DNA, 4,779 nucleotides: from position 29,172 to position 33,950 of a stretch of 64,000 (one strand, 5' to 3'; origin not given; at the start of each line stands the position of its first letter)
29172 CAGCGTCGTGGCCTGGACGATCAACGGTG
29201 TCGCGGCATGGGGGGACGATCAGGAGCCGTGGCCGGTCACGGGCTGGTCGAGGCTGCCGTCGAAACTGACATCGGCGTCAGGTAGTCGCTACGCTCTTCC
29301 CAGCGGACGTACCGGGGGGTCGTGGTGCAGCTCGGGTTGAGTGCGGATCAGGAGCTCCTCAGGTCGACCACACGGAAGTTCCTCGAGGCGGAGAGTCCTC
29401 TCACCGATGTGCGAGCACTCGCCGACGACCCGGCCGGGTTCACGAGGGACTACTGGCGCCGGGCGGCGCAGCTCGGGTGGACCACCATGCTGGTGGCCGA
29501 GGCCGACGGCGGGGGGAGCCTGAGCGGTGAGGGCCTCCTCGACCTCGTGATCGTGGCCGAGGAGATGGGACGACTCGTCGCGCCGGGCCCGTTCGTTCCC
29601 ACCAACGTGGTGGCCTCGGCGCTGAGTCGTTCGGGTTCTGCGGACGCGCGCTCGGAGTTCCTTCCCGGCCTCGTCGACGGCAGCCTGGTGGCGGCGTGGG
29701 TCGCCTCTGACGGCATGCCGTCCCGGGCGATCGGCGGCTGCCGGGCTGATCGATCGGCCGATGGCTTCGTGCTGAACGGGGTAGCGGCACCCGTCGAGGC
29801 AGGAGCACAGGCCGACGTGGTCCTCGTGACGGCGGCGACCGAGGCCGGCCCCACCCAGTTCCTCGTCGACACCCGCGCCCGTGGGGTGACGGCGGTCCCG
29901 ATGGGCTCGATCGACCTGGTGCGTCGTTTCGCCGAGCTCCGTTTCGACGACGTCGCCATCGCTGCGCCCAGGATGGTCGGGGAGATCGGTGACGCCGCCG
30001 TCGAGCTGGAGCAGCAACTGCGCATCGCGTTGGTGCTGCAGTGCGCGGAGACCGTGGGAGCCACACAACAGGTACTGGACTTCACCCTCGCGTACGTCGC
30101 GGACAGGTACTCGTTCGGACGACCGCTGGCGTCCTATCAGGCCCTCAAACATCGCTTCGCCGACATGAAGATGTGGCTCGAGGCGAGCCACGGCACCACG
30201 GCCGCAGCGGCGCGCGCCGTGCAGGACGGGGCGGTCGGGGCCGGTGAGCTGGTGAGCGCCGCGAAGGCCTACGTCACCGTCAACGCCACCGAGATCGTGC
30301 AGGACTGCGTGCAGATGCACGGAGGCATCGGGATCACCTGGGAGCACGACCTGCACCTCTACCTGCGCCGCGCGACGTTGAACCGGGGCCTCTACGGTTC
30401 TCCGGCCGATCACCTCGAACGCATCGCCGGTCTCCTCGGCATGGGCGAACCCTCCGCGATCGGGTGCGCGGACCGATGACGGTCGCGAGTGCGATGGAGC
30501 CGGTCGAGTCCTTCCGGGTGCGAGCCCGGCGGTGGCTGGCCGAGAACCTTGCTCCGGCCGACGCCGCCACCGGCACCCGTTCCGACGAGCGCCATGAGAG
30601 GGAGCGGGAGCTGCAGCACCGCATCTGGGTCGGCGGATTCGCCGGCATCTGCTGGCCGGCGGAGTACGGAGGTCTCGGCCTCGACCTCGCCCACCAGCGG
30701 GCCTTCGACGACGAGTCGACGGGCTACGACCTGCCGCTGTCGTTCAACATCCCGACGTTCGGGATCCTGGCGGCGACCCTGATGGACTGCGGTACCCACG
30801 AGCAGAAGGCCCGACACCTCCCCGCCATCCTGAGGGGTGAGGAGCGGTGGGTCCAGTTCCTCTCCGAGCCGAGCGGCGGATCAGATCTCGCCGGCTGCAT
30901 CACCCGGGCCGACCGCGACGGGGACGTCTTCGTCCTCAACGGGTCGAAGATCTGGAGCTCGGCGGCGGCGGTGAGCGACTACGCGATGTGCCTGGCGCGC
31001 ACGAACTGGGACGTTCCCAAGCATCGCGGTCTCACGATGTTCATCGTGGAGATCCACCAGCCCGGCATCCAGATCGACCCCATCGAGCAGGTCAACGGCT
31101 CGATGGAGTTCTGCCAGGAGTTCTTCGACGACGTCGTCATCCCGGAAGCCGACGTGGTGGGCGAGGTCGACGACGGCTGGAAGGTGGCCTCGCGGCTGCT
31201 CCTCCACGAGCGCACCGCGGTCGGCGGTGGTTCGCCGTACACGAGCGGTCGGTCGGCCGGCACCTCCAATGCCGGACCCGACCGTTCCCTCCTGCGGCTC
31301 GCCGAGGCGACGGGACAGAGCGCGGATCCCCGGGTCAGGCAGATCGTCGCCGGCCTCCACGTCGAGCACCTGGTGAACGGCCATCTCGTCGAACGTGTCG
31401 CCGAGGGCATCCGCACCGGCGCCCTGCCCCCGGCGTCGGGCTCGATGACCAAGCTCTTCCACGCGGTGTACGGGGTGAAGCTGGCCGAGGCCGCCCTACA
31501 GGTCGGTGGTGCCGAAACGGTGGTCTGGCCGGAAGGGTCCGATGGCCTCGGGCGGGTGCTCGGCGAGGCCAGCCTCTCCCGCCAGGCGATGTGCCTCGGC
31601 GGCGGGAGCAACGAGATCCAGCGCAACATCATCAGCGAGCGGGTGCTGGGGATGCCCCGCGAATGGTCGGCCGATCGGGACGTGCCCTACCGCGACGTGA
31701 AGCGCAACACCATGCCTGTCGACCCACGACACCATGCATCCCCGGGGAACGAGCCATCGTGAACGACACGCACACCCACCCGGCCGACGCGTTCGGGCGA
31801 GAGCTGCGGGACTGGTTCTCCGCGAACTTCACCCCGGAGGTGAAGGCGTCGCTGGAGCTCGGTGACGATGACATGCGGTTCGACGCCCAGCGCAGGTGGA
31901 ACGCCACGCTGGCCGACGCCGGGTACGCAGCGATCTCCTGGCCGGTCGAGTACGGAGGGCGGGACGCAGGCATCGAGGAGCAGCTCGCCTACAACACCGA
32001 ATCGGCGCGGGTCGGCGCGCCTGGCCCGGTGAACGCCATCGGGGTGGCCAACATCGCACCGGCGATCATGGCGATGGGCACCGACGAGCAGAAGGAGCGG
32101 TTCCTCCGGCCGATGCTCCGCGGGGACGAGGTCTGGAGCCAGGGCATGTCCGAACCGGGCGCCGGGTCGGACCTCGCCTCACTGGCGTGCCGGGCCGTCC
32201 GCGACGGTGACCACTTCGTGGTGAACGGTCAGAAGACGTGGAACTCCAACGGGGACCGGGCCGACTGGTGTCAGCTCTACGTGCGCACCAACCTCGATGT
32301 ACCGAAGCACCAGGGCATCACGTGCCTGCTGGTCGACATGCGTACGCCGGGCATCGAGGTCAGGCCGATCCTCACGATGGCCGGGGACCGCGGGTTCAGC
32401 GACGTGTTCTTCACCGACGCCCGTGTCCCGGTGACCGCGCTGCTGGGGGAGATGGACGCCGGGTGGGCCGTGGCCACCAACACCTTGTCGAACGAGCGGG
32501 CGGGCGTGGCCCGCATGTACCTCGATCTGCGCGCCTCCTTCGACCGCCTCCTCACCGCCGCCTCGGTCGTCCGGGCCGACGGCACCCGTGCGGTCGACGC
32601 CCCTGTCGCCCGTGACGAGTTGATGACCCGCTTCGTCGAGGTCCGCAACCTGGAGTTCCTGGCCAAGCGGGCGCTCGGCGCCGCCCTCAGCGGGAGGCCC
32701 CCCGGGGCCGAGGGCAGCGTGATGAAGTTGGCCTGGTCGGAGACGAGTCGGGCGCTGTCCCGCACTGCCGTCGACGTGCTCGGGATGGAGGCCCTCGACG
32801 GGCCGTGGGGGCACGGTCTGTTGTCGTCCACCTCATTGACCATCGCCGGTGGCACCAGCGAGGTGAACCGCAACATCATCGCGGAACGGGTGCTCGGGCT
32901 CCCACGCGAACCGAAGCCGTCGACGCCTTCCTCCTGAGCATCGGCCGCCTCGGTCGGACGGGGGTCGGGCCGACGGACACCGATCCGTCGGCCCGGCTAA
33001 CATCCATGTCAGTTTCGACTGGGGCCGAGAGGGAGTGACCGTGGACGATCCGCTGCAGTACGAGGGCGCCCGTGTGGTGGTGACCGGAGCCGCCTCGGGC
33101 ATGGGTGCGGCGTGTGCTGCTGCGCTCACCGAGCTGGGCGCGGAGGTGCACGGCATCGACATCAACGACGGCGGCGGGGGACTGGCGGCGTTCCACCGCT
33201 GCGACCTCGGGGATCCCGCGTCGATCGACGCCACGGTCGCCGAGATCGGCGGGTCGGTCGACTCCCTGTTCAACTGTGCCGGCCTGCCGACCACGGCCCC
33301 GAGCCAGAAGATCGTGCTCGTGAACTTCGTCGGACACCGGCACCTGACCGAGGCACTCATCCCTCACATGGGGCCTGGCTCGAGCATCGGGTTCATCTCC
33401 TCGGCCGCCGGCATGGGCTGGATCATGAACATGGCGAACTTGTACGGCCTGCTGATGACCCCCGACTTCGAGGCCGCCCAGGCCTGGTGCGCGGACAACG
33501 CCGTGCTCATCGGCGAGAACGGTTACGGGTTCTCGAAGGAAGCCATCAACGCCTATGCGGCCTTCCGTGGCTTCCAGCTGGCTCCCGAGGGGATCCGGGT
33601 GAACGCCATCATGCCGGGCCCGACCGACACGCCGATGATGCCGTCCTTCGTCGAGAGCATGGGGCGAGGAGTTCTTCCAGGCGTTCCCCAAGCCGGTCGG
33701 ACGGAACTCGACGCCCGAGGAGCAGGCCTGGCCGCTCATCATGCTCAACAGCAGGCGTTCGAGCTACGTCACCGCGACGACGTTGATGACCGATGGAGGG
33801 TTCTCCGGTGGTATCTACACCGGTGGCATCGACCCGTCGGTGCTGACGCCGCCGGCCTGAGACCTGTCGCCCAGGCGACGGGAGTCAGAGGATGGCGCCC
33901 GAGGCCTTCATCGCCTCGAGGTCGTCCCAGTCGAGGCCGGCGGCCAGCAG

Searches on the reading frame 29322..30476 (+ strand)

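Call 18: search_protein_families(library=pfam, proteins=[window:29322-30476:+], max_evalue=0.00001)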
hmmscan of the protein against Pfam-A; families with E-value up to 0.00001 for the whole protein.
window:29322-30476:+ (385 aa): 3 families
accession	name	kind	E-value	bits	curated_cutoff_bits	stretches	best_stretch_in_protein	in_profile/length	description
PF00441.29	Acyl-CoA_dh_1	-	7.6e-24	85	22.4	1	238-369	16-146/150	Acyl-CoA dehydrogenase, C-terminal domain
PF02771.21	Acyl-CoA_dh_N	-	1.1e-16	61.6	22.9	1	8-120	2-112/113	Acyl-CoA dehydrogenase, N-terminal domain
PF08028.16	Acyl-CoA_dh_2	-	5.3e-08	33.7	22.7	1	240-345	3-117/134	Acyl-CoA dehydrogenase, C-terminal domain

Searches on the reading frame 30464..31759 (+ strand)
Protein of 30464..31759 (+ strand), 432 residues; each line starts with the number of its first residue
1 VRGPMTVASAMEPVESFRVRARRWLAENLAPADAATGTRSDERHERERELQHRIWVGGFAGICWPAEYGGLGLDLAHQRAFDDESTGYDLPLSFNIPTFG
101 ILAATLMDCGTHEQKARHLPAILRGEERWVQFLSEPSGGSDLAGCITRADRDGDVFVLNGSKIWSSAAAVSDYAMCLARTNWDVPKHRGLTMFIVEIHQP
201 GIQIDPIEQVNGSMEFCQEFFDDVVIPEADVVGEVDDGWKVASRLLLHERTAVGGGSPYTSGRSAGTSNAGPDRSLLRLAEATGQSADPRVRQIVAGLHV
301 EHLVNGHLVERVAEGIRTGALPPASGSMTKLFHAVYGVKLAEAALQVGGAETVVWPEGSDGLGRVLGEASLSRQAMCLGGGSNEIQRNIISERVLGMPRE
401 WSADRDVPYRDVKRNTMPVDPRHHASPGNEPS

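Call 18: search_protein_families(library=pfam, proteins=[window:30464-31759:+], max_evalue=0.00001)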
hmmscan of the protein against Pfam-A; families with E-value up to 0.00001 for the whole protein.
window:30464-31759:+ (432 aa): 3 families
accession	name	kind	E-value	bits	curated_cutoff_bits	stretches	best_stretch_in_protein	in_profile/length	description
PF02770.24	Acyl-CoA_dh_M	-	2.4e-18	66.5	33.3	1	133-224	4-97/97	Acyl-CoA dehydrogenase, middle domain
PF02771.21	Acyl-CoA_dh_N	-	3.9e-14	53.4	22.9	1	15-126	5-113/113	Acyl-CoA dehydrogenase, N-terminal domain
PF00441.29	Acyl-CoA_dh_1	-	6.2e-12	46.3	22.4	1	236-395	1-150/150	Acyl-CoA dehydrogenase, C-terminal domain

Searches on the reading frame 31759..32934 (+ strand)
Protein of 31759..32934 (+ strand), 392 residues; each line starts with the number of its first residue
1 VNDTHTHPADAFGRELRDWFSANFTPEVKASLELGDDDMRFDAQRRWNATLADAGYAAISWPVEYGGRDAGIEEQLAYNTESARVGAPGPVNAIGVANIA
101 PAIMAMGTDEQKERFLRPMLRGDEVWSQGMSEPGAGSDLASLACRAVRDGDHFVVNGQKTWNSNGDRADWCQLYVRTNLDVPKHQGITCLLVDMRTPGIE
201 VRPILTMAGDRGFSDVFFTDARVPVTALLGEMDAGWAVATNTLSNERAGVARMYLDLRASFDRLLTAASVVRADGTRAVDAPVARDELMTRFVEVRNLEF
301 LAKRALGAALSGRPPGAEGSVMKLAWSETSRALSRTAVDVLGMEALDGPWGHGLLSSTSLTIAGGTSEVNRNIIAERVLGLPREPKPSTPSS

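Call 18: search_protein_families(library=pfam, proteins=[window:31759-32934:+], max_evalue=0.00001)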
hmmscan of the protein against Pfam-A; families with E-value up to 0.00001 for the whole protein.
window:31759-32934:+ (392 aa): 3 families
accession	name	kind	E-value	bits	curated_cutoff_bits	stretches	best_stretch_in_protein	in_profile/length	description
PF00441.29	Acyl-CoA_dh_1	-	1.9e-24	87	22.4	1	234-379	2-150/150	Acyl-CoA dehydrogenase, C-terminal domain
PF02770.24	Acyl-CoA_dh_M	-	9e-21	74.3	33.3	1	128-220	2-96/97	Acyl-CoA dehydrogenase, middle domain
PF02771.21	Acyl-CoA_dh_N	-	6.1e-15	56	22.9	1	15-123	6-113/113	Acyl-CoA dehydrogenase, N-terminal domain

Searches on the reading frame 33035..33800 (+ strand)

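Call 54: search_protein_families(library=pfam, proteins=[window:33035-33800:+], max_evalue=0.00001)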
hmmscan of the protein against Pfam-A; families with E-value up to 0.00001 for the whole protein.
window:33035-33800:+ (255 aa): 3 families
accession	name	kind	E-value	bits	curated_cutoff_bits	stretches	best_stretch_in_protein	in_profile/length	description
PF00106.31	adh_short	-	3.2e-22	79.4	26.6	2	14-130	3-144/195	short chain dehydrogenase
PF13561.12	adh_short_C2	-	6.8e-20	72.1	27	2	18-138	1-144/236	Enoyl-(Acyl carrier protein) reductase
PF01370.27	Epimerase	-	2.1e-06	27.7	20.9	1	14-123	1-115/240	NAD dependent epimerase/dehydratase family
